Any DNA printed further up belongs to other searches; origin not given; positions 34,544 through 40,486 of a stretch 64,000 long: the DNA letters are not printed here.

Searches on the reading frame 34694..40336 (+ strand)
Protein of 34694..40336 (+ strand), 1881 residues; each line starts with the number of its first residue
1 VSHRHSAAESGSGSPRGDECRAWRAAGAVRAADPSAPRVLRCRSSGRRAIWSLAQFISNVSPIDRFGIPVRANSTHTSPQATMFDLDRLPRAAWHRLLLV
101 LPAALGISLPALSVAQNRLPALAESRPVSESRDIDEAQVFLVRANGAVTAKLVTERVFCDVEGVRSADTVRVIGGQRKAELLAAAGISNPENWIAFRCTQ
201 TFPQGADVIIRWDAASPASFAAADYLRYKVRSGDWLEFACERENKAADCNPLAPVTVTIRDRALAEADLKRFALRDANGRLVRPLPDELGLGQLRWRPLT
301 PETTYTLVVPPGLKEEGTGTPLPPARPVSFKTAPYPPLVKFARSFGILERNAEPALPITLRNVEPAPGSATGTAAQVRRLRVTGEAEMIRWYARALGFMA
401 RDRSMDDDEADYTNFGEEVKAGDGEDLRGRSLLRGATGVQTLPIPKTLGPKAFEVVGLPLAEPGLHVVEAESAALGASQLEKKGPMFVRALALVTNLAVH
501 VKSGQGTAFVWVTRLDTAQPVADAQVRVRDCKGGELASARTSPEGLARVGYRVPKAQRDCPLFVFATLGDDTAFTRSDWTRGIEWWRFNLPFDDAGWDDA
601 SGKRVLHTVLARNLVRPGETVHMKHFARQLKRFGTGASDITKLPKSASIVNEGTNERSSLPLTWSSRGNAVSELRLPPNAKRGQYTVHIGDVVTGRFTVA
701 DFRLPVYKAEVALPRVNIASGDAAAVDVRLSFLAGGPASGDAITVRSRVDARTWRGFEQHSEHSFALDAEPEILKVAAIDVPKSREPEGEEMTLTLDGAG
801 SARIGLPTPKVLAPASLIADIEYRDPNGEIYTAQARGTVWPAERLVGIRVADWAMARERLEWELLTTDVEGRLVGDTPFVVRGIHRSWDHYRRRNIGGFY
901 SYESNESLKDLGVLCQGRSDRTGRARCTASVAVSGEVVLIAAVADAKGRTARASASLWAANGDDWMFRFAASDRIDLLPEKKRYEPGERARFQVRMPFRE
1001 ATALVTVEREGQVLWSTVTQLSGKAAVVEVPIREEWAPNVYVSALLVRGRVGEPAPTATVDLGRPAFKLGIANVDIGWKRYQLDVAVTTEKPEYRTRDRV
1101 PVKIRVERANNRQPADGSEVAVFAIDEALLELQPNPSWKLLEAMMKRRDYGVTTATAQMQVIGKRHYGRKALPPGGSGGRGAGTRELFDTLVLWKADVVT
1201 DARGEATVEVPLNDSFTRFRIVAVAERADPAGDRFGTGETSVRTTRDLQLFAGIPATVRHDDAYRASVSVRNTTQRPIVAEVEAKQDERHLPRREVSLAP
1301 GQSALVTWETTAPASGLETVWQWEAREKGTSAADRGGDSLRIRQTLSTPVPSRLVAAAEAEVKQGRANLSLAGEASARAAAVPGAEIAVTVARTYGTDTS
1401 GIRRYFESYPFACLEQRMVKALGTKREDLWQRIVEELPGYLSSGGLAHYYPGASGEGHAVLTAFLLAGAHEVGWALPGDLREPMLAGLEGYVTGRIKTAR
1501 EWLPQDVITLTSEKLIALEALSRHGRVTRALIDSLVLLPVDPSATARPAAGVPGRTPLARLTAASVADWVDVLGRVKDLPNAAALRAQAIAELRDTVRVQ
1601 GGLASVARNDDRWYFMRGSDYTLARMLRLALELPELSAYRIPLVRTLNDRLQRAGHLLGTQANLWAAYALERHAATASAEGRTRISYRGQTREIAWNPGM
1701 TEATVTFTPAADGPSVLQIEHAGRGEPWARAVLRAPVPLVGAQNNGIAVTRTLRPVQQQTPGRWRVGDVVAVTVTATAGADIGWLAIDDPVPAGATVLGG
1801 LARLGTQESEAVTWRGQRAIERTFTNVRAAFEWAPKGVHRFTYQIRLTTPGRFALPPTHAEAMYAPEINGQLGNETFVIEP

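Call 55: search_protein_families(library=pfam, proteins=[window:34694-40336:+], max_evalue=0.0001)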
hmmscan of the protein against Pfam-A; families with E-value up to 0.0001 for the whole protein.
window:34694-40336:+ (1881 aa): 5 families
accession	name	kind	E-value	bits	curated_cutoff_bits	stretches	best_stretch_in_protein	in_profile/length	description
PF11974.14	bMG3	-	2.4e-25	88.9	34.9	1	494-592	1-100/103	Bacterial alpha-2-macroglobulin MG3 domain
PF17973.7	bMG10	-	3.7e-24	85.8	26.2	1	1746-1867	1-131/131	Bacterial Alpha-2-macroglobulin MG10 domain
PF07703.20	A2M_BRD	-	4e-22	79.5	22.7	1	975-1132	1-140/140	Alpha-2-macroglobulin bait region domain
PF01835.25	MG2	-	4.7e-15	56.2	32.8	1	606-689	2-80/96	MG2 domain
PF00207.28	A2M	-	1.4e-10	41.3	21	1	1192-1283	2-91/92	Alpha-2-macroglobulin family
